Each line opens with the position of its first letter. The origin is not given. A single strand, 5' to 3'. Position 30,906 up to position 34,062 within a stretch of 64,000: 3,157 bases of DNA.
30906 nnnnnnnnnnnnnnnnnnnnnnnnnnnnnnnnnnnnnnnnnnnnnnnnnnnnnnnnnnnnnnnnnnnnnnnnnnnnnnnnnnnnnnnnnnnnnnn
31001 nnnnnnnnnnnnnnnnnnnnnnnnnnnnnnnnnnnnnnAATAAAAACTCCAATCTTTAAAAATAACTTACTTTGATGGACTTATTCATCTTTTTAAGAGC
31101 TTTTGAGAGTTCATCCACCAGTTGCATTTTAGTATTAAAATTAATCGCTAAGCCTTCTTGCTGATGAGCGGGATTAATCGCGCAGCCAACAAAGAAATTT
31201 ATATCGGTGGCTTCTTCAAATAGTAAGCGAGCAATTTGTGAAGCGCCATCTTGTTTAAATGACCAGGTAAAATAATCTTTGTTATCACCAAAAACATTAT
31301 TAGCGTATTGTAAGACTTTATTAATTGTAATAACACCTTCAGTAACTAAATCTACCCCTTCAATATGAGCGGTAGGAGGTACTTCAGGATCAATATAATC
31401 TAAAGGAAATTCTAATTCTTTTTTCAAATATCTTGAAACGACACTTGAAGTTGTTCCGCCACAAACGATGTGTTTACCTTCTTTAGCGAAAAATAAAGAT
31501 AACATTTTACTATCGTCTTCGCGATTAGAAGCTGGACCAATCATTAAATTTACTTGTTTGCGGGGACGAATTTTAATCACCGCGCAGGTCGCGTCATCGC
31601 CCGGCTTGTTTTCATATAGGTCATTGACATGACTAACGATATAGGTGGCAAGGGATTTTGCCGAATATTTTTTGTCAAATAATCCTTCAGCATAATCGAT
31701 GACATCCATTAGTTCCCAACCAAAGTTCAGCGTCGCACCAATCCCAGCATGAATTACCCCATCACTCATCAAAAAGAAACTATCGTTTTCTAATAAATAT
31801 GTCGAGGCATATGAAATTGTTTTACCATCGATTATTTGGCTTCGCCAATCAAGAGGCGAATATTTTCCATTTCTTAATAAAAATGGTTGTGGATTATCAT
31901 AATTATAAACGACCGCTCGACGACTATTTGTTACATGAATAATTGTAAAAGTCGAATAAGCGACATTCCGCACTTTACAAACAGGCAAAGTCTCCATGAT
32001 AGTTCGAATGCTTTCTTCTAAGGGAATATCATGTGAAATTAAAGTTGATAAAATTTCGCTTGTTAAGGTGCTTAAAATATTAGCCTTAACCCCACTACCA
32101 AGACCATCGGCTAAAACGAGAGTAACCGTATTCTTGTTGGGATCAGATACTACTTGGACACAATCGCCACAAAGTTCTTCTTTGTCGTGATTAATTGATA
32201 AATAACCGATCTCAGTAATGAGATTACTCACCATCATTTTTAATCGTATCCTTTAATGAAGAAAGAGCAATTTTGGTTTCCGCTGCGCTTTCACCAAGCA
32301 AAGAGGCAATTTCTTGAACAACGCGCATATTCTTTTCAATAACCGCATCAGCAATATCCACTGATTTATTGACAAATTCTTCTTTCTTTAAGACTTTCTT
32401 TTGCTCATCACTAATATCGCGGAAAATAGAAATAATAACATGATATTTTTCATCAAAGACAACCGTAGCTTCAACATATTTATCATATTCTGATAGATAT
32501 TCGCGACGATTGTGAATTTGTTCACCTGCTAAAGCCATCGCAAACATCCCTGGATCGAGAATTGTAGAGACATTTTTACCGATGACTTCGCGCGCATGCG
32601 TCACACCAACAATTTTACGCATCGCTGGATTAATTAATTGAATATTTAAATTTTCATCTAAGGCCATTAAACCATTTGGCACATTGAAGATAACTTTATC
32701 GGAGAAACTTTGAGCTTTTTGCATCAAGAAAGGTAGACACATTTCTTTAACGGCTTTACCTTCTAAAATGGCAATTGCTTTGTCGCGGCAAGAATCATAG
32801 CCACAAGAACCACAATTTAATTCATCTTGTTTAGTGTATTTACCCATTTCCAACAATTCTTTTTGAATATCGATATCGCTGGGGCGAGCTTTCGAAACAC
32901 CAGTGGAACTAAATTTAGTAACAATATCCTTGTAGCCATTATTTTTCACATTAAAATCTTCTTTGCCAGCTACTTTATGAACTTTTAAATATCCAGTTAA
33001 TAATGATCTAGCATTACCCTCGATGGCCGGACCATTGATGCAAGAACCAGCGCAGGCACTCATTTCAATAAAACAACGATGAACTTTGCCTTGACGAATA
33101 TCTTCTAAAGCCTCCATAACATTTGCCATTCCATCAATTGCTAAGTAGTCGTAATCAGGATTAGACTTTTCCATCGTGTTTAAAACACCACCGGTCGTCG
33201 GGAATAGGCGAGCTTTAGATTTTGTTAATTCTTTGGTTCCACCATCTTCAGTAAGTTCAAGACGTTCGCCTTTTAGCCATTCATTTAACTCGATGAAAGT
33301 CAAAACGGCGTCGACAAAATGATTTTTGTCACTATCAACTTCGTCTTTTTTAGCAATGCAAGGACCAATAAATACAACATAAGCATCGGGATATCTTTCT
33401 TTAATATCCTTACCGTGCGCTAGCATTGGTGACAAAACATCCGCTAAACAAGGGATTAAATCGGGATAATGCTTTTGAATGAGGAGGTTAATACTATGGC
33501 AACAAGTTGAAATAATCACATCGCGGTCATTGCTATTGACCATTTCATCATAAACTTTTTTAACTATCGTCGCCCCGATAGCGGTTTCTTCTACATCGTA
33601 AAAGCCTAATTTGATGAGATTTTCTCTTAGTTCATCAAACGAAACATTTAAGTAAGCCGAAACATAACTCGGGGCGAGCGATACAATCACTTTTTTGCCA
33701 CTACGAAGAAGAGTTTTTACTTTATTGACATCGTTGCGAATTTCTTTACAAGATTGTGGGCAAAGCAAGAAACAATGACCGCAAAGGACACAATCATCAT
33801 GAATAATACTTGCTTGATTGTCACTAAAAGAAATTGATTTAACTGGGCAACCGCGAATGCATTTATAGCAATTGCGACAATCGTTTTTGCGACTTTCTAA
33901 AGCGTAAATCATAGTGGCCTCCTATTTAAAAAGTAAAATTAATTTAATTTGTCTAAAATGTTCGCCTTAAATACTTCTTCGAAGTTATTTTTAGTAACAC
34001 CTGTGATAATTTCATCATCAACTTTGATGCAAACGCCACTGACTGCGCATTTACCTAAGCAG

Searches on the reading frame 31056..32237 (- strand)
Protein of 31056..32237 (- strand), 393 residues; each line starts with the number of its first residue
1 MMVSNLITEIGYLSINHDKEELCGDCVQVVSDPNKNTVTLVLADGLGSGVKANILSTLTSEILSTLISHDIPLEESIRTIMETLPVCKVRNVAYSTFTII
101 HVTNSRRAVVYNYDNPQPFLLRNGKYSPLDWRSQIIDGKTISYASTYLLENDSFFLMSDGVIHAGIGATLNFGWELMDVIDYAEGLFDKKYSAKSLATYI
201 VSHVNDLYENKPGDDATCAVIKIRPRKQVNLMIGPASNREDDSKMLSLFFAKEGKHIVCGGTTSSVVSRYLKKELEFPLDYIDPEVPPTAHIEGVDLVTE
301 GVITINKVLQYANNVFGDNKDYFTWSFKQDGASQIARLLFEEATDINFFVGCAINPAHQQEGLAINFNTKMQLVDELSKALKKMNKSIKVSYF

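Call 45: search_protein_families(library=pfam, proteins=[window:31056-32237:-], max_evalue=0.0001)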
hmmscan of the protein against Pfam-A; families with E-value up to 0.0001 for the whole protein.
window:31056-32237:- (393 aa): 1 family
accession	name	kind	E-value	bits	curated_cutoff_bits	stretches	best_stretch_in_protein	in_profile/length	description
PF07228.17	SpoIIE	-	4.5e-16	59.8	25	1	36-223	3-191/192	Stage II sporulation protein E (SpoIIE)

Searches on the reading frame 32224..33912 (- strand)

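Call 45: search_protein_families(library=pfam, proteins=[window:32224-33912:-], max_evalue=0.0001)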
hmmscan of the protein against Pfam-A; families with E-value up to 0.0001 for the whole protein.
window:32224-33912:- (562 aa): 6 families
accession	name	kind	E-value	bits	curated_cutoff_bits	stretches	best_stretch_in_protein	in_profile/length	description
PF02906.19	Fe_hyd_lg_C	-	3.7e-49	168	22.1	1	73-295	1-245/245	Iron only hydrogenase large subunit, C-terminal domain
PF04060.18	FeS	-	5e-09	36.2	23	1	365-394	4-33/33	Putative Fe-S cluster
PF13426.13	PAS_9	-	1.3e-05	25.8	27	1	413-502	2-103/103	PAS domain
PF13237.11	Fer4_10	-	2.7e-05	24.5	25.5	1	9-52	6-53/53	4Fe-4S dicluster domain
PF14697.11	Fer4_21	-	4.2e-05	24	35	1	9-55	5-56/59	4Fe-4S dicluster domain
PF12838.12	Fer4_7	-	9.6e-05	23.2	27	1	12-54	2-51/52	4Fe-4S dicluster domain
